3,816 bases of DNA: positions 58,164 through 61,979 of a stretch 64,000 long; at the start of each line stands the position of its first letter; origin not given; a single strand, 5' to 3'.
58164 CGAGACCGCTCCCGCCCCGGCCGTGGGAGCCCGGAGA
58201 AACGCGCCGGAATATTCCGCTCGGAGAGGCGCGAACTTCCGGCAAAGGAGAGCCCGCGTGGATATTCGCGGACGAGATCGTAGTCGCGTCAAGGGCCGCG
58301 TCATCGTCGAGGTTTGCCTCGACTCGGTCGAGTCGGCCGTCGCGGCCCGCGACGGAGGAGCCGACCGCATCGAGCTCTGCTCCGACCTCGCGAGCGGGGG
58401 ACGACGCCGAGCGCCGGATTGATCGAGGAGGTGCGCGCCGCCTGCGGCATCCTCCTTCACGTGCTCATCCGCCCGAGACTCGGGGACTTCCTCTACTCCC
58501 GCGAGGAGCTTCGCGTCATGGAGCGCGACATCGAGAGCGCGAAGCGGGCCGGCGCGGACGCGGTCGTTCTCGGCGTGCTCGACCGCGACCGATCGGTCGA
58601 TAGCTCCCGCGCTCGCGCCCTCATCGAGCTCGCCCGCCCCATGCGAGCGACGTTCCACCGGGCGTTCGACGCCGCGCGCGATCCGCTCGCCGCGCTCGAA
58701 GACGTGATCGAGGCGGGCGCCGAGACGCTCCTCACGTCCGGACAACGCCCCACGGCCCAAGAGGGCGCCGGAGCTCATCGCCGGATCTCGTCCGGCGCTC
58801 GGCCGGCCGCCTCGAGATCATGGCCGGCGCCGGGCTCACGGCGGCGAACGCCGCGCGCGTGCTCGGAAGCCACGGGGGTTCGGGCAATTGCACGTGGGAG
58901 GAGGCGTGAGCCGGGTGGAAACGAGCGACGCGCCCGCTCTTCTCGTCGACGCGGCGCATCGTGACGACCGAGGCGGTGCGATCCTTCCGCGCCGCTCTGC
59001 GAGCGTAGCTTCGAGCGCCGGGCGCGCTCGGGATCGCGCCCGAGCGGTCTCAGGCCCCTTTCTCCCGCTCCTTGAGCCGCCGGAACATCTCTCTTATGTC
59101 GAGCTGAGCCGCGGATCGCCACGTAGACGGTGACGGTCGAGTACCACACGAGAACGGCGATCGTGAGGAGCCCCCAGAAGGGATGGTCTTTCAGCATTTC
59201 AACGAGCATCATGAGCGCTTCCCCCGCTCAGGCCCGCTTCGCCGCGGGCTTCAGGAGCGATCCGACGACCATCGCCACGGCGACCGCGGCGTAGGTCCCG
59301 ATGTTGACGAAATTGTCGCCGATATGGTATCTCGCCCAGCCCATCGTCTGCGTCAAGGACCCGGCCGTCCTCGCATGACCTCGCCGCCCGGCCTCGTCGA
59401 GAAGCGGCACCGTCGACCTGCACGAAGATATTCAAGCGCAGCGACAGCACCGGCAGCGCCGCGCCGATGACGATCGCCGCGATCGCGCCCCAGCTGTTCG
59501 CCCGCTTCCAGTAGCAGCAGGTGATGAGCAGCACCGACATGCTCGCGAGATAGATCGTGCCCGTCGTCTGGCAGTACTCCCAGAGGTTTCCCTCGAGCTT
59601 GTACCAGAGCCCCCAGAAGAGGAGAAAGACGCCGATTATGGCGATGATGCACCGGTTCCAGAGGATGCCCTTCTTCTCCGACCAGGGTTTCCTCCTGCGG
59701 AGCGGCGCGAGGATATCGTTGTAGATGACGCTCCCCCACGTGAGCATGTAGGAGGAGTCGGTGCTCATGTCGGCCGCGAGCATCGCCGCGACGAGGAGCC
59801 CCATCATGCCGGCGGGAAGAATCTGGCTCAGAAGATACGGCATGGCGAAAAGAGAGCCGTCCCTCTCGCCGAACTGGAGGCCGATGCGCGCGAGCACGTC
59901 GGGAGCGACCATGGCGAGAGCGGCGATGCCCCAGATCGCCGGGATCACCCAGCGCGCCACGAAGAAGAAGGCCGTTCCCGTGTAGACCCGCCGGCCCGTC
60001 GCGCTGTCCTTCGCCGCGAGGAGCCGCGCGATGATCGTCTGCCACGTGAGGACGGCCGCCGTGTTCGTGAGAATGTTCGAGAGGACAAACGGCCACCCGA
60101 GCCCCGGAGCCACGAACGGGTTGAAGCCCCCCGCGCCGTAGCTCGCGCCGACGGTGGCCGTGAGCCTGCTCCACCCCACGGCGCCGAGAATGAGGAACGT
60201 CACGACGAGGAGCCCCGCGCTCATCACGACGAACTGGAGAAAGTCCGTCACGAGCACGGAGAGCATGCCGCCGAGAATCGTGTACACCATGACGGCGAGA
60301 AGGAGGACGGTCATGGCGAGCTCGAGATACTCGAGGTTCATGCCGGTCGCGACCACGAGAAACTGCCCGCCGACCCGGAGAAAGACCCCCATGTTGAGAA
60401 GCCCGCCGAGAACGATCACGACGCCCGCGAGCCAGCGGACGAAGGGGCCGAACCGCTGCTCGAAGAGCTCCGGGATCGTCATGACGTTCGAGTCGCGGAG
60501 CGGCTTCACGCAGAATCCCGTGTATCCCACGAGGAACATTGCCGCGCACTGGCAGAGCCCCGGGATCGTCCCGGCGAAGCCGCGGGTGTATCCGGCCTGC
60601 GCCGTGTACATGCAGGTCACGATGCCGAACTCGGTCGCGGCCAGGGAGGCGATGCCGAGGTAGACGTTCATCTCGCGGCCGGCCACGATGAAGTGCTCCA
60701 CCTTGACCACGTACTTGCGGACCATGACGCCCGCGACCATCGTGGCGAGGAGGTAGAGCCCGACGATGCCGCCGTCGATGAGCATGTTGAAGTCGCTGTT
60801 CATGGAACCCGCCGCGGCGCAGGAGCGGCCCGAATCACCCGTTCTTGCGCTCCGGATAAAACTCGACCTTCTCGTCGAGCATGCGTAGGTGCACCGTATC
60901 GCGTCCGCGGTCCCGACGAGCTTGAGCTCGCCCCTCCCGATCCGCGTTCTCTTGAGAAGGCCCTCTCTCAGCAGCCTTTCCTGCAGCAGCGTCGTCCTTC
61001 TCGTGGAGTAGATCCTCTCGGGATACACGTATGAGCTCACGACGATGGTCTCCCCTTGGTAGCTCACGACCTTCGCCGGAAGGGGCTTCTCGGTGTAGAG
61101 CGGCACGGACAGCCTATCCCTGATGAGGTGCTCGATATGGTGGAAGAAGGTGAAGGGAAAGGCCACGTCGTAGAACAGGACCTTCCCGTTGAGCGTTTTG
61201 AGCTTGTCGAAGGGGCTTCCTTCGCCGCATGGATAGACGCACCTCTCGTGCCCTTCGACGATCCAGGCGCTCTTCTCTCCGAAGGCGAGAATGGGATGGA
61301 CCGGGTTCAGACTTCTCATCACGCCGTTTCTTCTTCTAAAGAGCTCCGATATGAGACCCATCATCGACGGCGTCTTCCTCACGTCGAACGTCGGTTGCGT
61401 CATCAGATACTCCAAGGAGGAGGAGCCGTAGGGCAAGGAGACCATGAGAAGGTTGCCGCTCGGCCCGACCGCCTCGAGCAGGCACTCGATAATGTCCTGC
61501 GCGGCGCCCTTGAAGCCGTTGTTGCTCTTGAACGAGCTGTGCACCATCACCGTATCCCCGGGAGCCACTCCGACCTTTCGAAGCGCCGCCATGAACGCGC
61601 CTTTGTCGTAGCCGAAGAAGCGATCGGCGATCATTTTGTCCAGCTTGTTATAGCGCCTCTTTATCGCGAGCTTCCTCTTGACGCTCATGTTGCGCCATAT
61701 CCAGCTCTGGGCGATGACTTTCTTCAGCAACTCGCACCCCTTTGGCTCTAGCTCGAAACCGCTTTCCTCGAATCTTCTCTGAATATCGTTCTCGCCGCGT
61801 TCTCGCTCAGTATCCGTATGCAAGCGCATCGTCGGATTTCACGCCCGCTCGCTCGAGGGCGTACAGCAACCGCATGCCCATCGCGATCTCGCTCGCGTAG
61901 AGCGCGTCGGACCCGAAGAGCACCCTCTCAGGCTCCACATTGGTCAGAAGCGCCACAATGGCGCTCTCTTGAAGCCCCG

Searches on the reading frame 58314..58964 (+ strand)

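Call 43: search_protein_families(library=pfam, proteins=[window:58314-58964:+], max_evalue=0.001)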
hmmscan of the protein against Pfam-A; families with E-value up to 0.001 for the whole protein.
window:58314-58964:+ (216 aa): 1 family
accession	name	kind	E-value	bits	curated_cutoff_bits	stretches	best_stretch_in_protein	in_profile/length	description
PF03932.20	CutC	-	1.8e-39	135.8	23.3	1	26-151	31-156/202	CutC family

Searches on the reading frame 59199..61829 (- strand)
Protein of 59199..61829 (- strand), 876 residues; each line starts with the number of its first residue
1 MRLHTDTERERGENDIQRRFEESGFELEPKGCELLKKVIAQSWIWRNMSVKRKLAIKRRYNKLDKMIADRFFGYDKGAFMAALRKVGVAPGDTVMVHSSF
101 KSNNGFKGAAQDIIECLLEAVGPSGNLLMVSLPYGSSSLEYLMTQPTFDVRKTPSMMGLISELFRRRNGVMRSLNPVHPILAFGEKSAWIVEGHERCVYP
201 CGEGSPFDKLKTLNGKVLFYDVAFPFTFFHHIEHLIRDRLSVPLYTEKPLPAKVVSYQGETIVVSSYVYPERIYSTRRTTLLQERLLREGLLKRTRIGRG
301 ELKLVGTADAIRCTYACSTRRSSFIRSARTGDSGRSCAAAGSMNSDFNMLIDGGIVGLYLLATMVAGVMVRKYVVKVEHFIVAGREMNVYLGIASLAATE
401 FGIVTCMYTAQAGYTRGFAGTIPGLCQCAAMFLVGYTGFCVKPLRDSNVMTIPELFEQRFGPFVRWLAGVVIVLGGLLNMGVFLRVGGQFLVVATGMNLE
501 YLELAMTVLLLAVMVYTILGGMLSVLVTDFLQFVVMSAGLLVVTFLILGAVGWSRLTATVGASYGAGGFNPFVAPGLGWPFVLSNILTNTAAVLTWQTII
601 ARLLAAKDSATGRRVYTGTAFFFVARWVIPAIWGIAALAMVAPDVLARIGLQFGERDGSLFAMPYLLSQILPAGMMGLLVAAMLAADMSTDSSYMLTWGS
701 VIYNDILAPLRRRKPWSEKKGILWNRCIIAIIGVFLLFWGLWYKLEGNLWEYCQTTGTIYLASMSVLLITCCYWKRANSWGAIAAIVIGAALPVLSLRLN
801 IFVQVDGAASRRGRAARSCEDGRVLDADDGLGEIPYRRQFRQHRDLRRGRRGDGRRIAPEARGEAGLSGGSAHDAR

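Call 43: search_protein_families(library=pfam, proteins=[window:59199-61829:-], max_evalue=0.001)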
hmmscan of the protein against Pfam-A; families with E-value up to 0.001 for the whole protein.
window:59199-61829:- (876 aa): 2 families
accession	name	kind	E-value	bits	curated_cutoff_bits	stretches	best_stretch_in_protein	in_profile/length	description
PF02522.19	Antibiotic_NAT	-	5.9e-42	144.2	25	1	95-314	1-227/232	Aminoglycoside 3-N-acetyltransferase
PF00474.23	SSF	-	2.9e-37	129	22.8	1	380-789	1-406/406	Sodium:solute symporter family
